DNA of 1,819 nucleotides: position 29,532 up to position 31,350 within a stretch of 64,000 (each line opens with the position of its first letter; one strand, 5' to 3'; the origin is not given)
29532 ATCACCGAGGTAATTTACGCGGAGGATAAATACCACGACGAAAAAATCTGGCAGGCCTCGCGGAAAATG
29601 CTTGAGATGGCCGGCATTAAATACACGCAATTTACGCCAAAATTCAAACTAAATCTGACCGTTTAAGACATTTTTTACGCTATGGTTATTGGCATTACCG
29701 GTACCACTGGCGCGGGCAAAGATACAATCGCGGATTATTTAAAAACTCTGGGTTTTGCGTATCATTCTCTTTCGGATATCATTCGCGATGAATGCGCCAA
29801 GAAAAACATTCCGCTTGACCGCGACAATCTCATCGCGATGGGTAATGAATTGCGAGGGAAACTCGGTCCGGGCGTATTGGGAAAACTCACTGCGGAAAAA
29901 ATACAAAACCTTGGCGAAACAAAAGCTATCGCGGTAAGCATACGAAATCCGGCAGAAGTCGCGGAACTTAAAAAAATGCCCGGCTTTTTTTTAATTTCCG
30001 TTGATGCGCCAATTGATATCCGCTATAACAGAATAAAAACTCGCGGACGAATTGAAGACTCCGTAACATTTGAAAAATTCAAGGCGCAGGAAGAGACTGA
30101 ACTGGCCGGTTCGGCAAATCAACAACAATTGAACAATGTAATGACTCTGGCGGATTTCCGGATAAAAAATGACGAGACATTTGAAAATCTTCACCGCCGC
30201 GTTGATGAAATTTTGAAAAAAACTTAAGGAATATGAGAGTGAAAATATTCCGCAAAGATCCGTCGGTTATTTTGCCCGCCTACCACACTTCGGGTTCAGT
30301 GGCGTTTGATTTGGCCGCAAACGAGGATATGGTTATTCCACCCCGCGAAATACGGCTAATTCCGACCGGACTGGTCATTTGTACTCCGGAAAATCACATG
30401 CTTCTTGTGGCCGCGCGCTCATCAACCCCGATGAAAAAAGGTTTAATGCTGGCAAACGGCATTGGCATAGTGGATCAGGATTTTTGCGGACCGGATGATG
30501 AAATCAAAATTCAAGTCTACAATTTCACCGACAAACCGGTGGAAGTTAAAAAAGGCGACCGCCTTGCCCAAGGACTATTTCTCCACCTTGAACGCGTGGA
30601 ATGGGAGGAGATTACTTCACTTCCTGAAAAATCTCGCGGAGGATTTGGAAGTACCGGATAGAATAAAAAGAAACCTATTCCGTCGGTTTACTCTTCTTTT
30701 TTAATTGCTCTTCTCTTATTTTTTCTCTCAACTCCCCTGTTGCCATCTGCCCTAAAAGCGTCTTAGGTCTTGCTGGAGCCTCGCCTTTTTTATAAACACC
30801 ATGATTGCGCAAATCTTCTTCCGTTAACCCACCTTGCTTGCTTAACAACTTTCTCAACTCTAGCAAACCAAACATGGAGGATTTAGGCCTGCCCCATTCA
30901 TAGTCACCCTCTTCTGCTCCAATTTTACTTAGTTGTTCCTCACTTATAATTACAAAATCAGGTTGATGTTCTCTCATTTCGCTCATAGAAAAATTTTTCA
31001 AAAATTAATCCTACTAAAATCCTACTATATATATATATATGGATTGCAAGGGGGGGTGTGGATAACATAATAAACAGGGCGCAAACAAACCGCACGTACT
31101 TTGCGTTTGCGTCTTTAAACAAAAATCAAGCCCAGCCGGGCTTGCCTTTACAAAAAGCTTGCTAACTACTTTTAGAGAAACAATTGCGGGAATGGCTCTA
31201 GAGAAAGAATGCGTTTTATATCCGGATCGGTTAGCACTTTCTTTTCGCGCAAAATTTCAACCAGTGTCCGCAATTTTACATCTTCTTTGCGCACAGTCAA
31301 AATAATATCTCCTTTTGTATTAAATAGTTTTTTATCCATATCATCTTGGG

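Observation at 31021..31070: Paralogous promoters with a perfect DnaA-box-like motif and a dinucleotide microsatellite in the spacer, which are candidates for phase variation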

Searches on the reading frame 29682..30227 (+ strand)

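Call 14: search_protein_families(library=pfam, proteins=[window:29682-30227:+], max_evalue=0.01)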
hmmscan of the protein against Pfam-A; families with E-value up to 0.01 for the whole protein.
window:29682-30227:+ (181 aa): 4 families
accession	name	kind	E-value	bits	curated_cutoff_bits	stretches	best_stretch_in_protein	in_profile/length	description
PF13238.12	AAA_18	-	1.4e-10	42.1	29.4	1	3-129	1-119/128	AAA domain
PF13207.12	AAA_17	-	2.4e-07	31.6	27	1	6-127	1-131/136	AAA domain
PF13189.12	Cytidylate_kin2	-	0.00067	20.3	28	0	2-125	1-135/176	Cytidylate kinase-like family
PF01121.26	CoaE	-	0.0071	16.5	27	0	1-26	1-26/180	Dephospho-CoA kinase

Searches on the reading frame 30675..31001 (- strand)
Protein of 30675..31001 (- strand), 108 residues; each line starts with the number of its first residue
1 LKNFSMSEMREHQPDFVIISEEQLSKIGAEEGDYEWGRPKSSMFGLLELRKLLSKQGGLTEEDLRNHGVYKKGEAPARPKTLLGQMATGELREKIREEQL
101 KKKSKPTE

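Call 14: search_protein_families(library=pfam, proteins=[window:30675-30989:-], max_evalue=0.01)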
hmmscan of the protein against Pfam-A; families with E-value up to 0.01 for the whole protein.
window:30675-30989:- (104 aa): 0 families

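Call 22: find_encoding_contigs(protein=window:30675-30989:-, flank=3000, max_places=10)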
Protein window:30675-30989:- (104 aa): no gene with exactly this product is on record in the collection.

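Call 23: find_encoding_contigs(protein=window:30675-31001:-, flank=3000, max_places=10)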
Protein window:30675-31001:- (108 aa): 20 contigs read that carry it; 2 places shown.
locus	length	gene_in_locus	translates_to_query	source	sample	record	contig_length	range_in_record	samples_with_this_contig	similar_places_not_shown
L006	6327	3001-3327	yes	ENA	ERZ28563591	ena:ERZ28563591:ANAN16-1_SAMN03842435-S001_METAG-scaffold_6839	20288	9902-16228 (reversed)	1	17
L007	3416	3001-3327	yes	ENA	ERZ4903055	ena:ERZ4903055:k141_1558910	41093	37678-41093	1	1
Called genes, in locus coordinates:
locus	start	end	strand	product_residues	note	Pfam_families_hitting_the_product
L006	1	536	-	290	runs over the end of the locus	PF00303:Thymidylat_synt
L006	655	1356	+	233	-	PF00702:Hydrolase, PF08282:Hydrolase_3 (faint), PF12710:HAD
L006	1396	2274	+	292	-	PF13620:CarboxypepD_reg (faint), PF13715:CarbopepD_reg_2 (faint)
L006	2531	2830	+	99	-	-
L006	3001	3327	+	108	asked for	-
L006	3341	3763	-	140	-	PF00692:dUTPase, PF22769:DCD (weak)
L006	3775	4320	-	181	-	PF13207:AAA_17 (weak), PF13238:AAA_18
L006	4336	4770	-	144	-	PF00383:dCMP_cyt_deam_1, PF14437:MafB19-deam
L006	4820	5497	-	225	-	PF00687:Ribosomal_L1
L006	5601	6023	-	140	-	PF03946:Ribosomal_L11_N, PF00298:Ribosomal_L11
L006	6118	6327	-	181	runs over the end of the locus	PF02357:NusG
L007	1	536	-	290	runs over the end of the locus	PF00303:Thymidylat_synt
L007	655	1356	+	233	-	PF00702:Hydrolase, PF08282:Hydrolase_3 (faint), PF12710:HAD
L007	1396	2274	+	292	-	PF13620:CarboxypepD_reg (faint), PF13715:CarbopepD_reg_2 (faint)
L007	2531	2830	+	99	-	-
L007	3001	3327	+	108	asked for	-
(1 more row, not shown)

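Call 40: find_homologous_proteins(query=window:30675-30989:-, max_evalue=0.01)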
Query window:30675-30989:- (104 aa): 2 proteins with E <= 0.01 among 5 candidates.
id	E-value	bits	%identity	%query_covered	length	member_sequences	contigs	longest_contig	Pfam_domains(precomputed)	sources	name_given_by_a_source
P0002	5.9e-60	217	100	100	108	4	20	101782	-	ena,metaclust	metaclust:\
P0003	4.4e-52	192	90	99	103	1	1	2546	-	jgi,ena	-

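Call 41: find_encoding_contigs(protein=P0003, flank=3000, max_places=6)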
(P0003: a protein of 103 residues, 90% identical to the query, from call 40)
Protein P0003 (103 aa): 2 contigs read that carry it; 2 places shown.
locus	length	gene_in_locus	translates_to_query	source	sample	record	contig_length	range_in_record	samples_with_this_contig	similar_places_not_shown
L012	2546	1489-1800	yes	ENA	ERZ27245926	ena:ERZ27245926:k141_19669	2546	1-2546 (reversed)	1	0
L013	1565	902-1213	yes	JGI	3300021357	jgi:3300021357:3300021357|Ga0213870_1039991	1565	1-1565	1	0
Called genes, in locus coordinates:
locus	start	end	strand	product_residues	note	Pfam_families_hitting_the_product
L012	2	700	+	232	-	?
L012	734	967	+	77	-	-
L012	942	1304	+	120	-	-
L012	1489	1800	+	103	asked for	-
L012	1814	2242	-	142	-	PF22769:DCD (weak), PF00692:dUTPase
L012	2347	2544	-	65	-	?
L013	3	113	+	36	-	?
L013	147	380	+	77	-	-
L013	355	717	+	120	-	-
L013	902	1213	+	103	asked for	-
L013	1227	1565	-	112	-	?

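Call 51: list_cluster_members(proteins=[P0002, P0003, P0001])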
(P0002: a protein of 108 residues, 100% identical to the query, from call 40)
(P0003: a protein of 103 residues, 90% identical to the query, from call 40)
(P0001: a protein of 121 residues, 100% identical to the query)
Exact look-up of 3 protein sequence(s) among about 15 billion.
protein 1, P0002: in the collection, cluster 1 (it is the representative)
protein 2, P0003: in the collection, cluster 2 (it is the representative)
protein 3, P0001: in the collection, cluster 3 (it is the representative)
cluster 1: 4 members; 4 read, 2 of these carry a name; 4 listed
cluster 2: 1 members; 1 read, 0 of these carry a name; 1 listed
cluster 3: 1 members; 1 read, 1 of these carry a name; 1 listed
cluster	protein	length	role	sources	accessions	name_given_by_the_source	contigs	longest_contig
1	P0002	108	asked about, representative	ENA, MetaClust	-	\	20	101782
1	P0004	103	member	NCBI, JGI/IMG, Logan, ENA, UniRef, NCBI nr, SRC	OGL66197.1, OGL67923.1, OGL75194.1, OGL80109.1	hypothetical protein A3B21_01905 [Candidatus Uhrbacteria bacterium ... | Uncharacterized protein n=1 Tax=Candidatus Uhrbacteria bacterium ... | MAG: hypothetical protein A2753_01655 [Candidatus Uhrbacteria bacterium ...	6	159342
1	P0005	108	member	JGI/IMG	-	-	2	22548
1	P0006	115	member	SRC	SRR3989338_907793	-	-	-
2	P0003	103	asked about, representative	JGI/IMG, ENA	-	-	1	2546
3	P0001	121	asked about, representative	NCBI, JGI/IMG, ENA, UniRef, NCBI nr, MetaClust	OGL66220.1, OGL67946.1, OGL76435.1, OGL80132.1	hypothetical protein A3B21_02025 [Candidatus Uhrbacteria bacterium ... | Uncharacterized protein n=1 Tax=Candidatus Uhrbacteria bacterium ... | MAG: hypothetical protein A2753_01775 [Candidatus Uhrbacteria bacterium ...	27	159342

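Call 53: find_encoding_contigs(protein=P0005, flank=3000, max_places=4)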
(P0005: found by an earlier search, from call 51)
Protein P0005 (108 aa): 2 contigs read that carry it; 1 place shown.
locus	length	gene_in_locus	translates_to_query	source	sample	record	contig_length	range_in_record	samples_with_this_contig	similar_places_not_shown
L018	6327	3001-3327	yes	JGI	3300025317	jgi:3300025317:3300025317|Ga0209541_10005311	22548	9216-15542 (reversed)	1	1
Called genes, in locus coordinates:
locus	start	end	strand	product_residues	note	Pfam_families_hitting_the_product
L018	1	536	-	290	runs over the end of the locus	PF00303:Thymidylat_synt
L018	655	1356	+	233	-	PF00702:Hydrolase, PF08282:Hydrolase_3 (faint), PF12710:HAD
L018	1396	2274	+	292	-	PF13620:CarboxypepD_reg (faint), PF13715:CarbopepD_reg_2 (faint)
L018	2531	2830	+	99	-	-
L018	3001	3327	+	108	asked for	-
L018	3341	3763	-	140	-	PF00692:dUTPase, PF22769:DCD (weak)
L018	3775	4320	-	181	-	PF13207:AAA_17 (weak), PF13238:AAA_18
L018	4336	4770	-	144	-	PF00383:dCMP_cyt_deam_1, PF14437:MafB19-deam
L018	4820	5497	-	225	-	PF00687:Ribosomal_L1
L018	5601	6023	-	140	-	PF03946:Ribosomal_L11_N, PF00298:Ribosomal_L11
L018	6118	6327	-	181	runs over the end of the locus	PF02357:NusG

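Call 54: find_encoding_contigs(protein=P0004, flank=1500, max_places=10)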
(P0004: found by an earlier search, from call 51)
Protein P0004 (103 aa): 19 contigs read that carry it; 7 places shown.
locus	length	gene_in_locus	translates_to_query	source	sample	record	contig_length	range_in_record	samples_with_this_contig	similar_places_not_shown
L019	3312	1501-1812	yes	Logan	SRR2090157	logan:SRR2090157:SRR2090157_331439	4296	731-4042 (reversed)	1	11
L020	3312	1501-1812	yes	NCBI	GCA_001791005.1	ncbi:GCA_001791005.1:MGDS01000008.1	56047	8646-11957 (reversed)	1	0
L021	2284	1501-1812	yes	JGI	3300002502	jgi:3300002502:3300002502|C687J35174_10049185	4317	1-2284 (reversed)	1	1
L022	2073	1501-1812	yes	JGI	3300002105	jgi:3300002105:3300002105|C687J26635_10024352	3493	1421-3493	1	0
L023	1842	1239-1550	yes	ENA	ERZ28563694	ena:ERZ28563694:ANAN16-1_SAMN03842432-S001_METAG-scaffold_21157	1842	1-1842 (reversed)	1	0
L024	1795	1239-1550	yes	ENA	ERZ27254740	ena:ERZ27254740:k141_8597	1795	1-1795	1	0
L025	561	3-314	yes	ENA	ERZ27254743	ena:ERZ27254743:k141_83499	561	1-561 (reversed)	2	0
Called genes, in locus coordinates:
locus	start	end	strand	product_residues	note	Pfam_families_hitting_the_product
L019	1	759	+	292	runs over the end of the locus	PF13620:CarboxypepD_reg (faint), PF13715:CarbopepD_reg_2 (faint)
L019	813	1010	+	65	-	-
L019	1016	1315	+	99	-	-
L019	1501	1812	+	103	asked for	-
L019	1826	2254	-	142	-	PF22769:DCD (weak), PF00692:dUTPase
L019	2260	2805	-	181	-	PF13207:AAA_17 (weak), PF13238:AAA_18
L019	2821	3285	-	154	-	PF00383:dCMP_cyt_deam_1, PF14437:MafB19-deam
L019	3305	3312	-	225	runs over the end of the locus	PF00687:Ribosomal_L1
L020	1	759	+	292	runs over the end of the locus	PF13620:CarboxypepD_reg (faint), PF13715:CarbopepD_reg_2 (faint)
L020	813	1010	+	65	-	-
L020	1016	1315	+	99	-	-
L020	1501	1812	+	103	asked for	-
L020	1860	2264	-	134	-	-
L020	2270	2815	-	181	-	PF13207:AAA_17 (weak), PF13238:AAA_18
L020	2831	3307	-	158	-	PF00383:dCMP_cyt_deam_1, PF14437:MafB19-deam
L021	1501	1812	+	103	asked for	-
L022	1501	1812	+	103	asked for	-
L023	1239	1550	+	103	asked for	-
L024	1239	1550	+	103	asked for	-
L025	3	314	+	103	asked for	?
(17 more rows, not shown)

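Call 61: search_protein_families(library=phrogs, proteins=[window:30675-30986:-], max_evalue=0.01)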
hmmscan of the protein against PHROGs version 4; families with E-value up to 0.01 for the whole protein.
window:30675-30986:- (103 aa): 0 families

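Call 62: search_protein_families(library=padloc, proteins=[window:30675-30986:-], max_evalue=0.01)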
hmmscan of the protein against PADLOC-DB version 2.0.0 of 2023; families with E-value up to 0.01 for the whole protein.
window:30675-30986:- (103 aa): 0 families

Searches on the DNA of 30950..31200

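Call 97: search_rna_families(source=window, start=30950, end=31200, threshold=evalue, max_evalue=1)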
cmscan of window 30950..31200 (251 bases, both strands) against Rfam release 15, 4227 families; matches with E-value up to 1: 1.
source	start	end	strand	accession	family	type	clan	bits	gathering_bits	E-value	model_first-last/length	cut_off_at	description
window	30950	31003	+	RF02060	STnc410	Gene; sRNA;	-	21.3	50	0.011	101-158/158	5'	Enterobacterial sRNA STnc410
